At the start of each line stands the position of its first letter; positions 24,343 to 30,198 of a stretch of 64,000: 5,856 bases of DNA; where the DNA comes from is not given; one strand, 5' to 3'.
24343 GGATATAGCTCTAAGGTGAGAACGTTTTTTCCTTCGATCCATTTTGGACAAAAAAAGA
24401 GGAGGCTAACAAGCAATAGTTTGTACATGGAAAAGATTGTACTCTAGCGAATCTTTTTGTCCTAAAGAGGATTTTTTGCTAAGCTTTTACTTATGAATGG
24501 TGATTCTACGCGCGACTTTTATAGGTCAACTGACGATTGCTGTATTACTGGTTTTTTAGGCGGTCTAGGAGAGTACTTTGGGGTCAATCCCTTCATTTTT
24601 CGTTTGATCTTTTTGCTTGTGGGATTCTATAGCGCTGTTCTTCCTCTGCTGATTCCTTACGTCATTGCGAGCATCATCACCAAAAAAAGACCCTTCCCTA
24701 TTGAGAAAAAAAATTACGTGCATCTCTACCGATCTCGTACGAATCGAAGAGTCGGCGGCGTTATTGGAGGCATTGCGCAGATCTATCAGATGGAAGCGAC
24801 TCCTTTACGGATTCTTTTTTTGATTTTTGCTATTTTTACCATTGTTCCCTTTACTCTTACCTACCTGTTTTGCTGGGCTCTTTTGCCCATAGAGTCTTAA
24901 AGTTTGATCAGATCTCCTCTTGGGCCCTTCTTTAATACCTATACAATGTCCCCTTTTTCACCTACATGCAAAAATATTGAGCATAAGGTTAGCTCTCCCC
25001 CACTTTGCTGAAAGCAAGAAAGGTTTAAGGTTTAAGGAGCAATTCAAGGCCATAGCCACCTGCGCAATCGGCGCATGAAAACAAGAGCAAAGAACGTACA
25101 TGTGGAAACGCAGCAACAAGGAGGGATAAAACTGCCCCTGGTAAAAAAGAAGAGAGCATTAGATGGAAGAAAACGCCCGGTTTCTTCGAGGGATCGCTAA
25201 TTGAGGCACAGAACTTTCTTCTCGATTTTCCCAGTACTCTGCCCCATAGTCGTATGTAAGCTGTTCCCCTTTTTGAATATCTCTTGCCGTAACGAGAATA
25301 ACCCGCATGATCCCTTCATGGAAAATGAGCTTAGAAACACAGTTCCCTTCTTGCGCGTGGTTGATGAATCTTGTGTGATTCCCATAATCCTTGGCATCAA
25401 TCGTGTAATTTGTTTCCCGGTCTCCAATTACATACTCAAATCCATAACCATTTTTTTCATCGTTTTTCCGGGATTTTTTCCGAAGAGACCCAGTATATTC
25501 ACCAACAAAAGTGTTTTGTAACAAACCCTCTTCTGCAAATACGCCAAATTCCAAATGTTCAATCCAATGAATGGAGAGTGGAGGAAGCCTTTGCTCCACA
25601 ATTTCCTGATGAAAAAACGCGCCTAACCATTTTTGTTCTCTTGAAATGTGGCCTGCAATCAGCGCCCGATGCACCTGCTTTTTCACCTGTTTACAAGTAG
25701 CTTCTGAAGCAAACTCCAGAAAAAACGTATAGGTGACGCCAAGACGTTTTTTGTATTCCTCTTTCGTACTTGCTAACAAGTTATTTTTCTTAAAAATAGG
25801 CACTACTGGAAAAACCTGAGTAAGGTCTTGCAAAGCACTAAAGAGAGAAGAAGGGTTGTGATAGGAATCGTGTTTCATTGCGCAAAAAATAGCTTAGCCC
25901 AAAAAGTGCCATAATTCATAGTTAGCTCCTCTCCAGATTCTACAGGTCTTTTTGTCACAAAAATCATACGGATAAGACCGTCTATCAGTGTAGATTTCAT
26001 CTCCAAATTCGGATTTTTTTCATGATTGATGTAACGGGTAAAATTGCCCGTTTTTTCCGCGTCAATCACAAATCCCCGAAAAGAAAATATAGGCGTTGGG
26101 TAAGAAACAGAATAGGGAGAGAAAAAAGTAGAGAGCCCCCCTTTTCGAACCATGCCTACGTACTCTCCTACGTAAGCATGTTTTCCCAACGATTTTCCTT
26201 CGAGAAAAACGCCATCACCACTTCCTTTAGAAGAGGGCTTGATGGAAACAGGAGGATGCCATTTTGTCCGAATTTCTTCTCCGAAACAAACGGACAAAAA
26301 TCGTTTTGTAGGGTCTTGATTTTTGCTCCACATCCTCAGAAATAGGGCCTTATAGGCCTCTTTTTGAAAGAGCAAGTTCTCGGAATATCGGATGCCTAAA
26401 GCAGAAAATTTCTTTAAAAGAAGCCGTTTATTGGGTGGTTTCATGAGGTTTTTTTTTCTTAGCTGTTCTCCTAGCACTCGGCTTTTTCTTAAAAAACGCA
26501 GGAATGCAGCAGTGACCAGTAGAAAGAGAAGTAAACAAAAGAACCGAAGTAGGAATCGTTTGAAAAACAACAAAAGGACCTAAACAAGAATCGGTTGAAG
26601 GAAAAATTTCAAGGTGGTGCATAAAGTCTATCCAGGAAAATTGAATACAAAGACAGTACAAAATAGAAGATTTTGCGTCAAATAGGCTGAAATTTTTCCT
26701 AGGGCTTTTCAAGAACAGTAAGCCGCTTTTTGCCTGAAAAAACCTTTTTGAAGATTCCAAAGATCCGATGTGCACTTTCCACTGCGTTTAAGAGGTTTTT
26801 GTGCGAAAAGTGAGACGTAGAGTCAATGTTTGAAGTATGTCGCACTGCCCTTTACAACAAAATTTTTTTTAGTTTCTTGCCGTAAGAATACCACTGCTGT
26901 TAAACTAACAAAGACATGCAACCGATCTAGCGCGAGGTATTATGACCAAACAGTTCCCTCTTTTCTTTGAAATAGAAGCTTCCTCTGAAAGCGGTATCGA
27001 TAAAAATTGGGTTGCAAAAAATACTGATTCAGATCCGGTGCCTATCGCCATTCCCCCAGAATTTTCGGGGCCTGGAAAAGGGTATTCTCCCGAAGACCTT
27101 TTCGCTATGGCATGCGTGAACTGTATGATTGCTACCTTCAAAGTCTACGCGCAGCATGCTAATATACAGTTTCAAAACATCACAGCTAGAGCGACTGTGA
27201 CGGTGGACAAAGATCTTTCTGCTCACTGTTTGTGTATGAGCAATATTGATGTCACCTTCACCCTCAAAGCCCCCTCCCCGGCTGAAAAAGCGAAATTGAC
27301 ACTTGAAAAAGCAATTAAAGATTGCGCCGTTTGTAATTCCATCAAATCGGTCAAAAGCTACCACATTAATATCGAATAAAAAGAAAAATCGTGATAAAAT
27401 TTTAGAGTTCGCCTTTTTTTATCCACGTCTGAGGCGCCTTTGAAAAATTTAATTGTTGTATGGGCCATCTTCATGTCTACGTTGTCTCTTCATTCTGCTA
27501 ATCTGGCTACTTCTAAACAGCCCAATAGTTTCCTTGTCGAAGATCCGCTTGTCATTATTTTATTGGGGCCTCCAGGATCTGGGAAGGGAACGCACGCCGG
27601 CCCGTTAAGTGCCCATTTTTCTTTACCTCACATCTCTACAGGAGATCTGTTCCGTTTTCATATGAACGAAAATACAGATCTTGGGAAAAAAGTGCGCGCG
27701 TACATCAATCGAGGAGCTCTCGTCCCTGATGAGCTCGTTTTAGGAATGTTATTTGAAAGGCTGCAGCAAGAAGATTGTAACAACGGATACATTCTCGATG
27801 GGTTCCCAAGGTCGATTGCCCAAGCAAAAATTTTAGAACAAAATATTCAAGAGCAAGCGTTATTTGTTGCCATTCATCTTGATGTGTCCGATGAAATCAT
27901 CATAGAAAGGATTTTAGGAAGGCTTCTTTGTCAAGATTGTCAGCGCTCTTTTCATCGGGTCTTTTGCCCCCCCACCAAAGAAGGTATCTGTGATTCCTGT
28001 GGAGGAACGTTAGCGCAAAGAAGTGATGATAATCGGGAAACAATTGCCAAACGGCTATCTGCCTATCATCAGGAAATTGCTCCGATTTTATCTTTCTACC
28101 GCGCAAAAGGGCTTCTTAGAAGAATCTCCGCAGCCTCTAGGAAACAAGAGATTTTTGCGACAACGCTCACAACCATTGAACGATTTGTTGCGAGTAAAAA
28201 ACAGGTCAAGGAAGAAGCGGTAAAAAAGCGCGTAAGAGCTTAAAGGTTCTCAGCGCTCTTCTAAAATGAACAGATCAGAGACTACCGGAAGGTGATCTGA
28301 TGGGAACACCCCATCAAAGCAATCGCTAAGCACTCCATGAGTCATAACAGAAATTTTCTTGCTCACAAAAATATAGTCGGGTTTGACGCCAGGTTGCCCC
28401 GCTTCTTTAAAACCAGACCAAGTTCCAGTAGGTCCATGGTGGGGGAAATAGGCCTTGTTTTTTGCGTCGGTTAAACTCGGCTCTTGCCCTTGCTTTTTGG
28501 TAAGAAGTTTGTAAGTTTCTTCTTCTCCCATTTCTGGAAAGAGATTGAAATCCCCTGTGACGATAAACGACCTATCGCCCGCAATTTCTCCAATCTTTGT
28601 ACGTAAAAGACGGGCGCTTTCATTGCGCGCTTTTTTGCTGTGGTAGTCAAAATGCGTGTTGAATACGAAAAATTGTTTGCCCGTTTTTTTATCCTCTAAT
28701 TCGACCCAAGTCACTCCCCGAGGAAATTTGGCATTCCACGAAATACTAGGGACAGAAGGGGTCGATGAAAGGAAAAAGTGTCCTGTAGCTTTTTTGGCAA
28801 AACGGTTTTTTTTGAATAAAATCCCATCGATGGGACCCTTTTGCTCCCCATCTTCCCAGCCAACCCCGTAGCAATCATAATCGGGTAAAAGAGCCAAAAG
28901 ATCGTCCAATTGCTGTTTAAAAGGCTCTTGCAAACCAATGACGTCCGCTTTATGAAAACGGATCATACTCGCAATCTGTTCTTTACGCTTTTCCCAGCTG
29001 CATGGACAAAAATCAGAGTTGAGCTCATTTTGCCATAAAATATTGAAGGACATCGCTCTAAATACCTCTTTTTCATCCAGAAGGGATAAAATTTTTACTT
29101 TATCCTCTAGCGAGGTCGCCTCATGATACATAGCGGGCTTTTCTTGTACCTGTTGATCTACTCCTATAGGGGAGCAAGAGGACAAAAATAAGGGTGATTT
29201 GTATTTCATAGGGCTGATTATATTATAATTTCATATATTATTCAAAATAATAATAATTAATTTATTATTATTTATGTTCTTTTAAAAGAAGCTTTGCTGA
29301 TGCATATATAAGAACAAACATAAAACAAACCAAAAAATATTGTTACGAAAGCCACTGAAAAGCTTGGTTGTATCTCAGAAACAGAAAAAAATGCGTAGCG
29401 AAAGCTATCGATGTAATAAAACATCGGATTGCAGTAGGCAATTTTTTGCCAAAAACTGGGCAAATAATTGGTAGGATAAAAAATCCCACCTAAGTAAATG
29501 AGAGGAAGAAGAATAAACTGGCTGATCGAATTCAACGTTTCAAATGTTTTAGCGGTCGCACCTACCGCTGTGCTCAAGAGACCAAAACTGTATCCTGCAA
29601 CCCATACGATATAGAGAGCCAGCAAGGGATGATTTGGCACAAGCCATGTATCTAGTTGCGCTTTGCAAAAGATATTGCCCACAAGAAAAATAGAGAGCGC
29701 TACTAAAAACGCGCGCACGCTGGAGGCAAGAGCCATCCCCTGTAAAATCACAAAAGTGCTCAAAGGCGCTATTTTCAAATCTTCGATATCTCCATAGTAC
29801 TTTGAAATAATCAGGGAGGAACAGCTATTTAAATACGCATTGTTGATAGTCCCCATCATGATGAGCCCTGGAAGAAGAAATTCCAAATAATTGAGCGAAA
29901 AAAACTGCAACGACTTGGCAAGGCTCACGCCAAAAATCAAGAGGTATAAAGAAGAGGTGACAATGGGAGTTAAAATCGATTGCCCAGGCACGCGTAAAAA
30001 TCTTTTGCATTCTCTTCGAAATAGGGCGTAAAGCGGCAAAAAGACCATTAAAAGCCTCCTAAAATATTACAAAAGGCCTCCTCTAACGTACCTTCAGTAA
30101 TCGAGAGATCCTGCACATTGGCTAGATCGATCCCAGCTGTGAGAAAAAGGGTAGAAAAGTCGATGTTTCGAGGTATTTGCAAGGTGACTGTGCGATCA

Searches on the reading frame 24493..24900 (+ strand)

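Call 25: search_protein_families(library=pfam, proteins=[window:24493-24900:+], max_evalue=0.001)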
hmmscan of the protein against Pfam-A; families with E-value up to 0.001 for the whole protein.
window:24493-24900:+ (135 aa): 1 family
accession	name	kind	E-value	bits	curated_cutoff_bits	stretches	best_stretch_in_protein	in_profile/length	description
PF04024.17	PspC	-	1.3e-29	102.2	25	2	77-133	2-57/58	PspC domain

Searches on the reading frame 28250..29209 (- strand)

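Call 61: search_protein_families(library=pfam, proteins=[window:28250-29209:-], max_evalue=0.00001)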
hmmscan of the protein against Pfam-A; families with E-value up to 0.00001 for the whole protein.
window:28250-29209:- (319 aa): 1 family
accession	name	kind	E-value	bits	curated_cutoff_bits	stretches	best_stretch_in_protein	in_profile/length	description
PF03372.29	Exo_endo_phos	-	8.5e-15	55.5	24.5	1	53-306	1-225/225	Endonuclease/Exonuclease/phosphatase family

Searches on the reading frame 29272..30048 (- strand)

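Call 61: search_protein_families(library=pfam, proteins=[window:29272-30048:-], max_evalue=0.00001)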
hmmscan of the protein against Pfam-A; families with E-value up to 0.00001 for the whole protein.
window:29272-30048:- (258 aa): 1 family
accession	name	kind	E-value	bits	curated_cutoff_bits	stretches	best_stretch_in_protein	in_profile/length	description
PF01061.29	ABC2_membrane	-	9.5e-31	107.4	26.9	1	6-221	3-211/211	ABC-2 type transporter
